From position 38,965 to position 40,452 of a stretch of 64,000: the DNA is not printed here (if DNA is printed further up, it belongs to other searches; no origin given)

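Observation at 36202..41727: RsrA-type redox ECF switch translationally chained to an unusual lipid/isoprenoid tailoring set (DUF92, GGR-like flavoprotein, flavin reductase, SRPBCC, stand-alone KAS II, aquaporin)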

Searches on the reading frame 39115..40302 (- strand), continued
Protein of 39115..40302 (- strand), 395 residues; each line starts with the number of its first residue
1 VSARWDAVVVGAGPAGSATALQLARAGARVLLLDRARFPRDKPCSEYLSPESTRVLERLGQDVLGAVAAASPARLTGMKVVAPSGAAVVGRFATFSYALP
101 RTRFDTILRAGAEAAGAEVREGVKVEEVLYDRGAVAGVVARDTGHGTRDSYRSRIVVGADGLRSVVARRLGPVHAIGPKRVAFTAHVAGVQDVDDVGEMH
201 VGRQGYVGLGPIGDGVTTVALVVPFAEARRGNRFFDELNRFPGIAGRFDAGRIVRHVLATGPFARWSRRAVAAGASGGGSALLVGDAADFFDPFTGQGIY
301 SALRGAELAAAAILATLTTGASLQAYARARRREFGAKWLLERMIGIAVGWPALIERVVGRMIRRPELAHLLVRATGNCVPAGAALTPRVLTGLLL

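Call 45: list_cluster_members(proteins=[P0242, P0243, P0247, P0256, P0264, P0271, P0276, P0299, P0322, P0380])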
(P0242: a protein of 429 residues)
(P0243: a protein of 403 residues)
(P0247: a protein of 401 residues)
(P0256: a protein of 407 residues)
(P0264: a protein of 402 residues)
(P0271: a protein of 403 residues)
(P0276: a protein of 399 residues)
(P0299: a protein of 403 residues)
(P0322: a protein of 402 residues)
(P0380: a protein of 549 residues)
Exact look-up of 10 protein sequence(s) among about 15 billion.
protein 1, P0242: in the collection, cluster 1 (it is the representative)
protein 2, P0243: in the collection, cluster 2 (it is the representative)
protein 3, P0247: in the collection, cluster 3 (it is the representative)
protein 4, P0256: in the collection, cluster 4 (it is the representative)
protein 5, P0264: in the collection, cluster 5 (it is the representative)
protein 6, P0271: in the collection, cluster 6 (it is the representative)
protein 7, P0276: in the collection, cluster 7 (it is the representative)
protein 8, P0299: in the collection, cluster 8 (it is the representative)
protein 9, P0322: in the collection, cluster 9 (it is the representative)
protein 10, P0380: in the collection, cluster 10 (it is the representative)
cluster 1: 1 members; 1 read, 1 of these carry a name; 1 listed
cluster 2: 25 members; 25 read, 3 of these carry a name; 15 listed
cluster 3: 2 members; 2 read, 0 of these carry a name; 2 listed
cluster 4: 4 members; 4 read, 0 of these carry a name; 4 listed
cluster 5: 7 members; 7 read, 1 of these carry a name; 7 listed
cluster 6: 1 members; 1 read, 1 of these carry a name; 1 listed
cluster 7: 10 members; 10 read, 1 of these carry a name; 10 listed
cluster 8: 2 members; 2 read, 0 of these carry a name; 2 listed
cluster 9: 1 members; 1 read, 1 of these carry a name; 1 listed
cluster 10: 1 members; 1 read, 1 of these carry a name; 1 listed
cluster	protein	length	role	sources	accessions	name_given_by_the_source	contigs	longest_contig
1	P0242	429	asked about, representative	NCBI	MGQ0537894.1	MAG: NAD(P)/FAD-dependent oxidoreductase [Gemmatimonadaceae bacterium]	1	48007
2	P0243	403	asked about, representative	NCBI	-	-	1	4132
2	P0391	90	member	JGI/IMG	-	hypothetical protein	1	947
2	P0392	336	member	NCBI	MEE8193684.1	MAG: FAD-dependent monooxygenase, partial [Gemmatimonadales bacterium]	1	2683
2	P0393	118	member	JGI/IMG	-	flavin-dependent dehydrogenase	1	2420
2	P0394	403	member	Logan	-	-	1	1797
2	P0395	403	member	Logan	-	-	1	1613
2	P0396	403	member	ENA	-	-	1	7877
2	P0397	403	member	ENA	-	-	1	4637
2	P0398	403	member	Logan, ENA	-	-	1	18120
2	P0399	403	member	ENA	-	-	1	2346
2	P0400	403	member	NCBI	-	-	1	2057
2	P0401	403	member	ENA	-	-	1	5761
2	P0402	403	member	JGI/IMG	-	-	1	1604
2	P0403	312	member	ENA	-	-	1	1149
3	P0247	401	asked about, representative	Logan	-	-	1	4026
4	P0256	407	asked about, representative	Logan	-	-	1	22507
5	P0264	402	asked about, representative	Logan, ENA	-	-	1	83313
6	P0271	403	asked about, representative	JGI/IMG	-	geranylgeranyl reductase family protein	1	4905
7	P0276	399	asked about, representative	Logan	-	-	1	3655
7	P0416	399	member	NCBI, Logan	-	-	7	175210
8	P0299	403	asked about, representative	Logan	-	-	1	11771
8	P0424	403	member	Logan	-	-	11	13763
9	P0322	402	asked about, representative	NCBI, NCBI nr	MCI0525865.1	MAG: NAD(P)/FAD-dependent oxidoreductase [Nitrospira sp.] | NAD(P)/FAD-dependent oxidoreductase [Nitrospira sp.]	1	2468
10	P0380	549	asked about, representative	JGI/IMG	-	menaquinone-9 beta-reductase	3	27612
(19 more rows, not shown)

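Call 48: find_related_loci(query=A3, collection=metagenome_contigs, flank=8000)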
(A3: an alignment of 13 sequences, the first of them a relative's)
Query A3 (399 aa) in metagenome_contigs; peptide patterns used: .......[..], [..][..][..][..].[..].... (x = any residue, [..] = any of these).
600 stretches matched a pattern (row limit reached: there are more); 172 encode a relative of the query (tblastn E <= 1e-3); the best 80 are kept; 80 distinct loci.
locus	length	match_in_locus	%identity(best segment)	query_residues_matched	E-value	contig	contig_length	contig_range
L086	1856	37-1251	41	3-398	2e-76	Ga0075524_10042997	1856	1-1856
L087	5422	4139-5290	41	22-399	8e-63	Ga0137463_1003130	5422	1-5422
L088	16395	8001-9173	39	3-399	7e-61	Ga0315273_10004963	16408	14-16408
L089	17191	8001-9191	32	2-398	2e-45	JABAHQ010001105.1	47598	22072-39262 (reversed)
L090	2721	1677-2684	38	2-335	6e-42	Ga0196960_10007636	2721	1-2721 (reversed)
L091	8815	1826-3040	32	2-399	2e-41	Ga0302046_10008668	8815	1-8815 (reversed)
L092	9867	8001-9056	37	22-357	2e-38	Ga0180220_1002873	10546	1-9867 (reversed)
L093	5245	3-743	40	145-394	2e-38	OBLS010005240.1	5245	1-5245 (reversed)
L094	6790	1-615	42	181-386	3e-35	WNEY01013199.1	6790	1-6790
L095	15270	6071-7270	28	6-398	1e-33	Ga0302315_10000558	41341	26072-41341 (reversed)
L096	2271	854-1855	30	2-334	3e-33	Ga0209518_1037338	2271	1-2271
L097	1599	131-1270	33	3-364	9e-33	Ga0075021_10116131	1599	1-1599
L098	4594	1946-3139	26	2-398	7e-31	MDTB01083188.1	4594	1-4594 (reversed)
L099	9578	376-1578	27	2-398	3e-30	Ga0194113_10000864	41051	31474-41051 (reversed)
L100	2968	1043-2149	29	17-359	1e-29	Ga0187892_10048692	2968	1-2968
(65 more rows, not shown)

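Call 52: predict_structure(alignment_id=A2)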
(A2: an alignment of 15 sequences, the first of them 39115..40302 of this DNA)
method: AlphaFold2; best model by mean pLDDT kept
length: 395 residues; sequences in the alignment: 15
mean_pLDDT: 82.5   pTM: 0.86
mean pLDDT of the five models: 82.5, 76.2, 71.8, 70.7, 70.5
residues with pLDDT >= 90: 123; 70-90: 213; 50-70: 46; < 50: 13
segments of 3 or more residues with pLDDT < 50: 174-177, 287-291
pLDDT, mean of each block of 10 residues (from residue 1): 82 88 97 71 73 89 91 88 93 86 89 95 86 88 83 89 68 55 86 88 87 88 79 78 86 77 58 67 64 61 91 92 87 85 81 90 92 85 87 74
secondary structure, 60 per line:
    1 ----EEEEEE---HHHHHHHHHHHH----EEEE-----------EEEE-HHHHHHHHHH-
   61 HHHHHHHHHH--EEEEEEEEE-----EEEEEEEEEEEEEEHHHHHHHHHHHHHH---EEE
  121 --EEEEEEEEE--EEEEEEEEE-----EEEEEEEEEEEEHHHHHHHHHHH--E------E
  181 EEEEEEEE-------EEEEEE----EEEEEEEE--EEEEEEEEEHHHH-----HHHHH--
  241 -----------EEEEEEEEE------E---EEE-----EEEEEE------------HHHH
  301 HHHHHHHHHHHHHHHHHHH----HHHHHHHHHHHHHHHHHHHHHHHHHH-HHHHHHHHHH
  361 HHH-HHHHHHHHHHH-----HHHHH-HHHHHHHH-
elements in order: E5-10 H14-25 E30-33 E45-48 H50-59 H61-70 E73-81 E87-100 H101-114 E118-120 E123-131 E134-142 E148-159 H160-170 E180-188 E196-201 E206-213 E216-224 H225-228 H234-238 E252-260 E271-273 E279-284 H297-319 H324-349 H351-363 H365-375 H381-385 H387-394

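Call 54: search_protein_families(library=pfam, proteins=[L093:2872-3801:+, L093:1250-2494:+, L093:777-1253:+, L092:448-2823:+, L092:2960-4786:+, L092:4994-7147:+, L092:7198-7929:+, L092:7926-9203:+, L092:9200-9694:+], max_evalue=0.001)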
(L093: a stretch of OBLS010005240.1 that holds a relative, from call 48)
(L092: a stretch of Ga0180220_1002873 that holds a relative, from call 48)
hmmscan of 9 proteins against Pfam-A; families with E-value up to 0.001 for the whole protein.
L093:2872-3801:+ (309 aa): 1 family
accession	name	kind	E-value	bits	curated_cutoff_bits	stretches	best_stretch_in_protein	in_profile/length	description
PF00892.27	EamA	-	4.3e-42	144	28.2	2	21-151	6-134/135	EamA-like transporter family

L093:1250-2494:+ (414 aa): 3 families
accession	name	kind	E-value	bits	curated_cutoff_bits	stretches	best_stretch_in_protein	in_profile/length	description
PF00109.32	ketoacyl-synt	-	3.8e-44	151.6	20.8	1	5-250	2-252/252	Beta-ketoacyl synthase, N-terminal domain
PF02801.28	Ketoacyl-synt_C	-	1.1e-35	122.6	20.8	1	258-373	1-119/119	Beta-ketoacyl synthase, C-terminal domain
PF00108.29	Thiolase_N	-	8.2e-05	22.5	26.4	1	150-195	66-113/260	Thiolase, N-terminal domain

L093:777-1253:+ (158 aa): 2 families
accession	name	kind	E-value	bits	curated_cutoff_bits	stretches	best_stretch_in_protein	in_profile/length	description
PF03364.25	Polyketide_cyc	-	1.6e-12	48.3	23.4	1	9-108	1-99/126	Polyketide cyclase / dehydrase and lipid transport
PF10604.15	Polyketide_cyc2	-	8.1e-07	29.9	27.4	1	3-146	4-141/142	Polyketide cyclase / dehydrase and lipid transport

L092:448-2823:+ (791 aa): 0 families

L092:2960-4786:+ (608 aa): 1 family
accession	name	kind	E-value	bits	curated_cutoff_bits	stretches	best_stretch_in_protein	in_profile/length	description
PF01103.29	Omp85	-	1.1e-07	32.1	24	1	470-564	218-311/325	Omp85 superfamily domain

L092:4994-7147:+ (717 aa): 2 families
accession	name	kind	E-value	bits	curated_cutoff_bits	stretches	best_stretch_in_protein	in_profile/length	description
PF01545.26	Cation_efflux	-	3.6e-43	148.1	26.6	1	441-631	4-197/198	Cation efflux family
PF16916.11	ZT_dimer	-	8.6e-16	58.2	26.7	1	641-710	8-77/78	Dimerisation domain of Zinc Transporter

L092:7198-7929:+ (243 aa): 6 families
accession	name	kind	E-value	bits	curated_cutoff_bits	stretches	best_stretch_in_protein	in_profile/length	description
PF13649.12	Methyltransf_25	-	1.3e-14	55.1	27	1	61-157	1-94/97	Methyltransferase domain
PF08241.18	Methyltransf_11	-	2.1e-14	54.4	21.2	1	62-157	1-88/95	Methyltransferase domain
PF08242.18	Methyltransf_12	-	1e-08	36.3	30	1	62-156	1-92/98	Methyltransferase domain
PF01209.24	Ubie_methyltran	-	1.2e-08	35.1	20.1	1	57-157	47-144/233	ubiE/COQ5 methyltransferase family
PF13489.12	Methyltransf_23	-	5.7e-08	33.1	27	1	41-214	6-159/164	Methyltransferase domain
PF13847.12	Methyltransf_31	-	9.8e-08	32.2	27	1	60-157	6-102/145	Methyltransferase domain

L092:7926-9203:+ (425 aa): 12 families
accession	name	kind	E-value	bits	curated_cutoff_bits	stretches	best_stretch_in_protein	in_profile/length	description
PF01494.25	FAD_binding_3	-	8.7e-25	88.1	22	1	6-181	2-170/349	FAD binding domain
PF04820.20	Trp_halogenase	-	3.8e-12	46.2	21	0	7-66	1-63/458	Tryptophan halogenase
PF01266.30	DAO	-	1.9e-10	41.3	27.9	1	7-40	1-34/353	FAD dependent oxidoreductase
PF12831.13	FAD_oxidored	-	6e-10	39.4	27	1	7-39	1-33/416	FAD dependent oxidoreductase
PF07992.20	Pyr_redox_2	-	1.9e-08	34.5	26.1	1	7-43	2-39/291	Pyridine nucleotide-disulphide oxidoreductase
PF00890.30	FAD_binding_2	-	8.1e-08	32.3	20.4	1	7-38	1-32/414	FAD binding domain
PF05834.18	Lycopene_cycl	-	1.4e-07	31.4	23.4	0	7-35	1-31/380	Lycopene cyclase protein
PF00070.33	Pyr_redox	-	4.8e-07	30.6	22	0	8-60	2-53/82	Pyridine nucleotide-disulphide oxidoreductase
PF13450.12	NAD_binding_8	-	7.4e-07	29.8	21.9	1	10-38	1-29/68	NAD(P)-binding Rossmann-like domain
PF01134.28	GIDA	-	3.9e-05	23.3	22.1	1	7-36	1-30/391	Glucose inhibited division protein A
PF01946.23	Thi4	-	6.2e-05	22.8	26.2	1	5-37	17-50/235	Thi4 family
PF03486.20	HI0933_like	-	9.7e-05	22.4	50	1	7-39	2-34/244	HI0933-like protein Rossmann domain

L092:9200-9694:+ (164 aa): 2 families
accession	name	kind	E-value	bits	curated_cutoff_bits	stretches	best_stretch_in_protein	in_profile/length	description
PF03364.25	Polyketide_cyc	-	2.7e-09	37.8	23.4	1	11-125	3-110/126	Polyketide cyclase / dehydrase and lipid transport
PF10604.15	Polyketide_cyc2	-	2e-06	28.6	27.4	1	8-151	9-142/142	Polyketide cyclase / dehydrase and lipid transport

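Call 55: fold_search(model_id=the predicted structure, library=pdb)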
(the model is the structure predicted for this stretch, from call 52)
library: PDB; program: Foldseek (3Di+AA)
matches with E <= 10: 1973; with E <= 0.001: 1324
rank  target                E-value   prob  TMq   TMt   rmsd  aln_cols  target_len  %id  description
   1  5bul                  3.5e-25  1.00  0.78  0.78   4.3       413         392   20  Structure of flavin-dependent brominase Bmp2 triple mutant Y302S F306V A345W (released 2016-03-09)
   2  8zop                  4.2e-25  1.00  0.78  0.76   4.3       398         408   22  Structure of FasV in complex with FAD (released 2025-04-02)
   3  5bva                  1.2e-24  1.00  0.73  0.73   4.3       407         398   21  Structure of flavin-dependent brominase Bmp2 (released 2016-03-09)
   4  3oz2                  2.4e-24  1.00  0.78  0.77   4.3       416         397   22  Crystal structure of a geranylgeranyl bacteriochlorophyll reductase-like (Ta0516) from Thermoplasma acidophilum at 1.60  (released 2010-10-27)
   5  3e1t                  4.6e-24  1.00  0.71  0.65   3.3       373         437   25  Structure and action of the myxobacterial chondrochloren halogenase CndH, a new variant of FAD-dependent halogenases (released 2009-02-24)
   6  7fco_A                5.6e-24  1.00  0.78  0.72   4.5       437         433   23  ChlB4 Halogenase (released 2022-03-16)
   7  7fco_B                9.6e-24  1.00  0.74  0.68   3.9       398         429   24  ChlB4 Halogenase (released 2022-03-16)
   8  5dbj_D                1.1e-23  1.00  0.76  0.70   4.1       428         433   20  Crystal structure of halogenase PltA (released 2015-10-07)
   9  5dbj_A                4.3e-23  1.00  0.77  0.71   3.9       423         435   20  Crystal structure of halogenase PltA (released 2015-10-07)
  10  5dbj_C                6.2e-23  1.00  0.78  0.71   3.9       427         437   21  Crystal structure of halogenase PltA (released 2015-10-07)
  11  5buk_B                7.0e-23  1.00  0.79  0.74   4.0       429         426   24  Structure of flavin-dependent chlorinase Mpy16 (released 2016-03-09)
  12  5buk_A                8.4e-23  1.00  0.77  0.70   4.6       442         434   24  Structure of flavin-dependent chlorinase Mpy16 (released 2016-03-09)
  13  7v0b_C                9.4e-23  1.00  0.70  0.54   7.7       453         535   18  Crystal structure of halogenase CtcP from Kitasatospora aureofaciens in complex with FAD (released 2023-05-17)
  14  7v0b_A                4.0e-22  1.00  0.70  0.53   7.6       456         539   18  Crystal structure of halogenase CtcP from Kitasatospora aureofaciens in complex with FAD (released 2023-05-17)
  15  7v0b_B                5.1e-22  1.00  0.65  0.50   6.5       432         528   19  Crystal structure of halogenase CtcP from Kitasatospora aureofaciens in complex with FAD (released 2023-05-17)
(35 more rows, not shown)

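Call 59: find_encoding_contigs(protein=P0276, flank=10000, max_places=3)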
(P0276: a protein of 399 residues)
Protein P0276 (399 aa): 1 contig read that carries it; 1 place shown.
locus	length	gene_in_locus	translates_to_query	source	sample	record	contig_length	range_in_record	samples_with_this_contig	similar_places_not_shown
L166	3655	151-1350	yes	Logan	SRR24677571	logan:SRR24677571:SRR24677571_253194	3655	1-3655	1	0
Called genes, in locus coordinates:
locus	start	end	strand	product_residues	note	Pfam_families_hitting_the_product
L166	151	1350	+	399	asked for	PF00890:FAD_binding_2 (faint), PF01266:DAO (faint), PF01494:FAD_binding_3, PF07992:Pyr_redox_2 (faint), PF12831:FAD_oxidored (faint)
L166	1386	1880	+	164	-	PF10604:Polyketide_cyc2, PF03364:Polyketide_cyc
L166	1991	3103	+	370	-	PF00109:ketoacyl-synt, PF02801:Ketoacyl-synt_C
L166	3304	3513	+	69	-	-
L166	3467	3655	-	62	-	?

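Call 60: find_encoding_contigs(protein=P0416, flank=10000, max_places=2)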
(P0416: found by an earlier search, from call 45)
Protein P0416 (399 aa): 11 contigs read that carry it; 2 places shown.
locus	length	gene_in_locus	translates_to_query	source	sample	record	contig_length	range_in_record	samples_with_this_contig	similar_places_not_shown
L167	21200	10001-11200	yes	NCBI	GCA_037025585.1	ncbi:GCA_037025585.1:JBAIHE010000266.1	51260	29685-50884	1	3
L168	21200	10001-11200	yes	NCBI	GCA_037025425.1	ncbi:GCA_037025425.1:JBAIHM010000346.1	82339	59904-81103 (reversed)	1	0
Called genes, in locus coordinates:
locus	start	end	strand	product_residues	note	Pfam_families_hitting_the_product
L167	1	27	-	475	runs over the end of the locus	PF01225:Mur_ligase, PF08245:Mur_ligase_M, PF02875:Mur_ligase_C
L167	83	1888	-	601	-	PF03717:PBP_dimer, PF00905:Transpeptidase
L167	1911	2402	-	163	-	-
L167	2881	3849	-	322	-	PF01795:Methyltransf_5, PF01189:Methyltr_RsmB-F (weak)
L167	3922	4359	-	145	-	PF02381:MraZ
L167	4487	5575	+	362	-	PF00294:PfkB, PF08543:Phos_pyr_kin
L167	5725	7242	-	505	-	PF00672:HAMP, PF00512:HisKA, PF02518:HATPase_c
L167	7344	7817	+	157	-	PF00156:Pribosyltran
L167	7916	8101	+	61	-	-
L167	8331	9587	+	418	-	PF00275:EPSP_synthase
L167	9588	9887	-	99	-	-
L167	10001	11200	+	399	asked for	PF00890:FAD_binding_2 (faint), PF01266:DAO (faint), PF01494:FAD_binding_3, PF07992:Pyr_redox_2 (faint), PF12831:FAD_oxidored (faint)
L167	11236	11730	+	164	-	PF10604:Polyketide_cyc2, PF03364:Polyketide_cyc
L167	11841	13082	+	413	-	PF00109:ketoacyl-synt, PF02801:Ketoacyl-synt_C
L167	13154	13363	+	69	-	-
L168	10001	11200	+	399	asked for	PF00890:FAD_binding_2 (faint), PF01266:DAO (faint), PF01494:FAD_binding_3, PF07992:Pyr_redox_2 (faint), PF12831:FAD_oxidored (faint)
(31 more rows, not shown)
